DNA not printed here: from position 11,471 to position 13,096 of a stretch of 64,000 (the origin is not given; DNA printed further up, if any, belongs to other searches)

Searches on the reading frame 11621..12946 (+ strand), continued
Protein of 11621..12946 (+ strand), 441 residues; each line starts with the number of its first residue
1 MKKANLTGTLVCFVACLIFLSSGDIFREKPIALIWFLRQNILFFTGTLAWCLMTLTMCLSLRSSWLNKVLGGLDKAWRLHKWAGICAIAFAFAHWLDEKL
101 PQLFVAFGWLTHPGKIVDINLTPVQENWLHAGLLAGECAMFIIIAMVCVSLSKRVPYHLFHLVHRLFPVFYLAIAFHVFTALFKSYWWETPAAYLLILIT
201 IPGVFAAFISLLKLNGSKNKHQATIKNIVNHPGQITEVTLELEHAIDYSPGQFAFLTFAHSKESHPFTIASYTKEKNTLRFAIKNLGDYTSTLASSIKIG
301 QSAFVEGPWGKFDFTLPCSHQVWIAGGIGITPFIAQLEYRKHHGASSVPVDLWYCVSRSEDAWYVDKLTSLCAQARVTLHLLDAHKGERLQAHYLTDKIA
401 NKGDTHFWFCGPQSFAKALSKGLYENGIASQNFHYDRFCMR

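Call 35: find_encoding_contigs(protein=P0010, flank=2500, max_places=2)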
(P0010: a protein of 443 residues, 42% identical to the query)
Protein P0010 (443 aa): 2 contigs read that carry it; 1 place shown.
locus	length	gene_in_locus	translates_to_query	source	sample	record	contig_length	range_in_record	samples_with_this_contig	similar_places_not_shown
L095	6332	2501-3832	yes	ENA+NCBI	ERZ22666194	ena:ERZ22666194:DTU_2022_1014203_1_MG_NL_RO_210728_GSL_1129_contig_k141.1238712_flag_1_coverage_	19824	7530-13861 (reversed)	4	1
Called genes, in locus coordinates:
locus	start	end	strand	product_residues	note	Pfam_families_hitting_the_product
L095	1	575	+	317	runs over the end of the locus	PF00248:Aldo_ket_red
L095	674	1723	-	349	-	PF00126:HTH_1, PF03466:LysR_substrate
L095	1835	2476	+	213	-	PF02525:Flavodoxin_2, PF03358:FMN_red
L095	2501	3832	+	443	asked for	PF01794:Ferric_reduct, PF08022:FAD_binding_8, PF00175:NAD_binding_1 (weak)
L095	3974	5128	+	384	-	PF25919:BSH_CusB (faint), PF25954:Beta-barrel_RND_2 (faint), PF25917:BSH_RND, PF25876:HH_MFP_RND, PF25944:Beta-barrel_RND, PF25967:RND-MFP_C, PF25989:YknX_C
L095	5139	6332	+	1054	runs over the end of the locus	PF00873:ACR_tran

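Call 36: find_encoding_contigs(protein=P0012, flank=2500, max_places=2)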
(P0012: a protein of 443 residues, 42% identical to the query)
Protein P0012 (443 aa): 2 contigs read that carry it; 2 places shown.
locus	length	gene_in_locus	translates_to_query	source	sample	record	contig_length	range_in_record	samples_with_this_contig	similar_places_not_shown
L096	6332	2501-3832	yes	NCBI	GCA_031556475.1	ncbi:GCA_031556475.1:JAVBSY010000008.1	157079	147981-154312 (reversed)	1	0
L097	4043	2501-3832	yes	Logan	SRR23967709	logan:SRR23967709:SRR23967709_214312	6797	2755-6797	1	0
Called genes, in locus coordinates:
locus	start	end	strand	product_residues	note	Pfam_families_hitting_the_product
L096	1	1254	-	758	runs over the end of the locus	PF12805:FUSC-like, PF13515:FUSC_2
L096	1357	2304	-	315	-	PF00126:HTH_1, PF03466:LysR_substrate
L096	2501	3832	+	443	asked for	PF01794:Ferric_reduct, PF08022:FAD_binding_8 (weak)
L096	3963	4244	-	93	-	-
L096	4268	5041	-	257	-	PF00106:adh_short, PF08659:KR, PF23441:SDR, PF13561:adh_short_C2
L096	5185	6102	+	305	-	PF00126:HTH_1, PF03466:LysR_substrate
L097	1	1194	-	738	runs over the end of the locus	PF12805:FUSC-like, PF13515:FUSC_2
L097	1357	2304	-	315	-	PF00126:HTH_1, PF03466:LysR_substrate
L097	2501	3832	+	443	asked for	PF01794:Ferric_reduct, PF08022:FAD_binding_8 (weak)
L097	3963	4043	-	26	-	?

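Call 37: find_encoding_contigs(protein=P0016, flank=2500, max_places=2)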
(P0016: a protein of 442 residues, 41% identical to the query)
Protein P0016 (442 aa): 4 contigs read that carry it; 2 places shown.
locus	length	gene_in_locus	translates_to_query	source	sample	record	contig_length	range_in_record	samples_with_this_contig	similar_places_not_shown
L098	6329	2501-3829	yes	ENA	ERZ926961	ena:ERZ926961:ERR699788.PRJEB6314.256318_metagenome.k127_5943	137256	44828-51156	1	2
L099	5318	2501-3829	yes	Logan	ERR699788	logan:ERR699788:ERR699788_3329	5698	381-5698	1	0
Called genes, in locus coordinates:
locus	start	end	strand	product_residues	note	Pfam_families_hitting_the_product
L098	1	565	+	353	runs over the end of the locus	PF00005:ABC_tran, PF13304:AAA_21 (faint), PF08402:TOBE_2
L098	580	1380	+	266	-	PF00459:Inositol_P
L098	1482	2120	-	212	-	PF01810:LysE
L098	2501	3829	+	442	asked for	PF01794:Ferric_reduct, PF08022:FAD_binding_8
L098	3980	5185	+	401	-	PF10282:Lactonase, PF08450:SGL (faint)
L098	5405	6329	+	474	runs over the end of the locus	-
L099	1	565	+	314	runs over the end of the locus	?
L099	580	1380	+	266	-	PF00459:Inositol_P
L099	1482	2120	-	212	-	PF01810:LysE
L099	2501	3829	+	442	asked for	PF01794:Ferric_reduct, PF08022:FAD_binding_8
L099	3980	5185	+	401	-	PF10282:Lactonase, PF08450:SGL (faint)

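Call 62: find_encoding_contigs(protein=P0007, flank=1500, max_places=2)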
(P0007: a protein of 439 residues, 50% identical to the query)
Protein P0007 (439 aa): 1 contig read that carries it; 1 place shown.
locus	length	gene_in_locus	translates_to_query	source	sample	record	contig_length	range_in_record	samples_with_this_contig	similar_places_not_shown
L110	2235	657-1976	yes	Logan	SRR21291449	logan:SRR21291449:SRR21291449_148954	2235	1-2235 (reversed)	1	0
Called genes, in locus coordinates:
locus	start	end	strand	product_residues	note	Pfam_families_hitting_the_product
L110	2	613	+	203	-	?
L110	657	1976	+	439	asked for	PF01794:Ferric_reduct, PF00970:FAD_binding_6 (weak), PF08022:FAD_binding_8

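Call 63: find_encoding_contigs(protein=P0039, flank=2500, max_places=2)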
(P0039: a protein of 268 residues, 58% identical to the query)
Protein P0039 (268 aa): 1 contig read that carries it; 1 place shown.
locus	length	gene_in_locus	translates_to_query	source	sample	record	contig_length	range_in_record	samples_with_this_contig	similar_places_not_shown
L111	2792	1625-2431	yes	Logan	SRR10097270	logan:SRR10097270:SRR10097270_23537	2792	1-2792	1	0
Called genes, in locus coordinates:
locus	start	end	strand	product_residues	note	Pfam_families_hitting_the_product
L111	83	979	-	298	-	PF00126:HTH_1, PF03466:LysR_substrate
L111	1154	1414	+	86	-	PF07338:YdgH_BhsA-like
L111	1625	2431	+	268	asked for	PF08022:FAD_binding_8, PF00175:NAD_binding_1 (weak)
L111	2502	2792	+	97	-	?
